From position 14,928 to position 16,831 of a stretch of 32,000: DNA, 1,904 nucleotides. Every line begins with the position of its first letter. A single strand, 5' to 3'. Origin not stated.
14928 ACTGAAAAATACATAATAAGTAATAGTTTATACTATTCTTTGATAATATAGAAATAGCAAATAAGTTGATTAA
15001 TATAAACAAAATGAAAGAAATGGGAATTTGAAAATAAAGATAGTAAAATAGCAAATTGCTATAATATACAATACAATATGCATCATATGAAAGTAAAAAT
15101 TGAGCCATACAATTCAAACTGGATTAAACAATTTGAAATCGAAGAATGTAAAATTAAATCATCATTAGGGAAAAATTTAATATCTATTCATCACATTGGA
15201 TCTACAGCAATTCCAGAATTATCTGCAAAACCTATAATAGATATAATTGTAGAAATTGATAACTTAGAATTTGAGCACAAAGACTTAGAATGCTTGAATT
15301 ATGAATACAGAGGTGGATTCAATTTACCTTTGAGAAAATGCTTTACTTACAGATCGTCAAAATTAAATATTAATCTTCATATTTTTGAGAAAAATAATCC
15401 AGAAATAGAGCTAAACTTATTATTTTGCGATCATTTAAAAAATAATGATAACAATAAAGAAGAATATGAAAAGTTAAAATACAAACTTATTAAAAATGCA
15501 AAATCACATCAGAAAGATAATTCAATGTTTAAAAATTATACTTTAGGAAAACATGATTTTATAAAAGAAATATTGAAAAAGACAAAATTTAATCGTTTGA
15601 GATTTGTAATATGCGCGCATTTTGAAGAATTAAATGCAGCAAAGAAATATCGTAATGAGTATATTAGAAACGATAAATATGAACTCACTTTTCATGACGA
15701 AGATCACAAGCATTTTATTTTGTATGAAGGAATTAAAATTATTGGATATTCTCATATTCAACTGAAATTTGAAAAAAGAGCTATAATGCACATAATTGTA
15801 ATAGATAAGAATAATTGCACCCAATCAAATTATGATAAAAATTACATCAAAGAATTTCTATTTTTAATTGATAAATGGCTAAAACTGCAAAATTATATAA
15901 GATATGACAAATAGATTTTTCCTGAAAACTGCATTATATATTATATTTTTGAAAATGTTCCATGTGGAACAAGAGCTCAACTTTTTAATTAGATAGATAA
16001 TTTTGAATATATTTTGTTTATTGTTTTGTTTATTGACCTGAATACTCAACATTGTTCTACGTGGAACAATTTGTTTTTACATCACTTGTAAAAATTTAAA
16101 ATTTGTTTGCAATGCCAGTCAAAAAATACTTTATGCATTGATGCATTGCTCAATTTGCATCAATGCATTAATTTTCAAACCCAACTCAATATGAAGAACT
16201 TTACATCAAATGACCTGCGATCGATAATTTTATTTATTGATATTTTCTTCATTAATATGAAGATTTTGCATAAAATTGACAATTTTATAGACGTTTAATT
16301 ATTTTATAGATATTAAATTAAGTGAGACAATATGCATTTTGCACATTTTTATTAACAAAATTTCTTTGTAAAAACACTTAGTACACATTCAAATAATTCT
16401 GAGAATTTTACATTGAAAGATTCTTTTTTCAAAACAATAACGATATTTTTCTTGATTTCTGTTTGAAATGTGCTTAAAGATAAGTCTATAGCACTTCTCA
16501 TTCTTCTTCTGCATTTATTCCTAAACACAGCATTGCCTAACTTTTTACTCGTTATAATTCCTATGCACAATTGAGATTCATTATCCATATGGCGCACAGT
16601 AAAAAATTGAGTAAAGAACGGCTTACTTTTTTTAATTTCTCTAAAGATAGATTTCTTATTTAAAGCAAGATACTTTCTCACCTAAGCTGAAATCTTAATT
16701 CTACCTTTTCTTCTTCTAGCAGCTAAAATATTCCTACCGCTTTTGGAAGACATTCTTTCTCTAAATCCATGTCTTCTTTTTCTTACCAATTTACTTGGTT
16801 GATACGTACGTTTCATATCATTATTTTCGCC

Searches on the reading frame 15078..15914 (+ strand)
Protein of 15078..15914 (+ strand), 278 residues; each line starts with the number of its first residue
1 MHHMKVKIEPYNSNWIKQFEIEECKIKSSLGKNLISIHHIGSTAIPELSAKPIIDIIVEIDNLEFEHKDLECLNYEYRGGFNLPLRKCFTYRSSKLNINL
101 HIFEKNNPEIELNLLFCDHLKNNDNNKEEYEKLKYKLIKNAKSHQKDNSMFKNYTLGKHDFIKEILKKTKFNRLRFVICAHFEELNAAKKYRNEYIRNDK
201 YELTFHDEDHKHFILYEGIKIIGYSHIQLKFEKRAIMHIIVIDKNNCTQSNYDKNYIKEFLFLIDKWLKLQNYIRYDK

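Call 7: search_protein_families(library=pfam, proteins=[window:15078-15914:+], max_evalue=0.01)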
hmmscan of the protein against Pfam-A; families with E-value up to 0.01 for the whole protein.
window:15078-15914:+ (278 aa): 1 family
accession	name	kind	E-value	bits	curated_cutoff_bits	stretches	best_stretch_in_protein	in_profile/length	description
PF04229.20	GrpB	-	4e-39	134.8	25.5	1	5-168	1-159/159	GrpB protein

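Call 67: list_cluster_members(proteins=[window:17341-18315:-, window:17445-18272:-, window:17454-18353:+, window:15078-15911:+, window:14141-14890:-, window:13375-14070:-, window:22829-23230:+])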
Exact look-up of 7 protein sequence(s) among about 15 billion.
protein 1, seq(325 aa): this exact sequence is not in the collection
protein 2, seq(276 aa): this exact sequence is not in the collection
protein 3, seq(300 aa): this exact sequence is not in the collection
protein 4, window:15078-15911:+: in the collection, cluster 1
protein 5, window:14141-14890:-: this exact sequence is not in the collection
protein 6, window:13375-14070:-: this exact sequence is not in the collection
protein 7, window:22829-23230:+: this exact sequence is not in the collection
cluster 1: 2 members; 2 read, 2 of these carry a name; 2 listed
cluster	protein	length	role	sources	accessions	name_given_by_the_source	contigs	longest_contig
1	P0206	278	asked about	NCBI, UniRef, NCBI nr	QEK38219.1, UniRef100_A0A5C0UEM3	GrpB family protein [Candidatus Cytomitobacter indipagum] | GrpB family protein n=2 Tax=Candidatus Cytomitobacter indipagum TaxID=2601575 ...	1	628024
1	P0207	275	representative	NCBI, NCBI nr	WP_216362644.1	GrpB family protein [Candidatus Cytomitobacter indipagum]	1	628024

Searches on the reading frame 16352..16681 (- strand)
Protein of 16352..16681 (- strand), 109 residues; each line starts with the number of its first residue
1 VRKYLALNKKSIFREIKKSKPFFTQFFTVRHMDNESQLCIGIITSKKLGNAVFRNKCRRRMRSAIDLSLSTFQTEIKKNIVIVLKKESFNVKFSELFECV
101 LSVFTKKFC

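Call 7: search_protein_families(library=pfam, proteins=[window:16352-16681:-], max_evalue=0.01)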
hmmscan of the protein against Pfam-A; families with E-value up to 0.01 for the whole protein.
window:16352-16681:- (109 aa): 1 family
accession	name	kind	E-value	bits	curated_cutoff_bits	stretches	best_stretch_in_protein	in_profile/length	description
PF00825.24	Ribonuclease_P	-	1.3e-15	57.8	22.3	1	1-106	1-107/109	Ribonuclease P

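Call 35: find_homologous_proteins(query=window:16352-16681:-)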
Query window:16352-16681:- (109 aa): 3 proteins with E <= 0.001 among 7 candidates.
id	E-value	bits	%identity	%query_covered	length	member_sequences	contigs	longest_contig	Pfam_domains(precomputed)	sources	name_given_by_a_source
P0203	4.4e-62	224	100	100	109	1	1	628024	PF00825.25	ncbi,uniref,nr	ncbi:ribonuclease P protein component [Candidatus Cytomitobacter indipagum]|uniref:Ribonuclease P pr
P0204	5.8e-6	44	34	94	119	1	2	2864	PF00825.25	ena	-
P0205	2.6e-4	39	48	51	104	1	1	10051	PF00825.25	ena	-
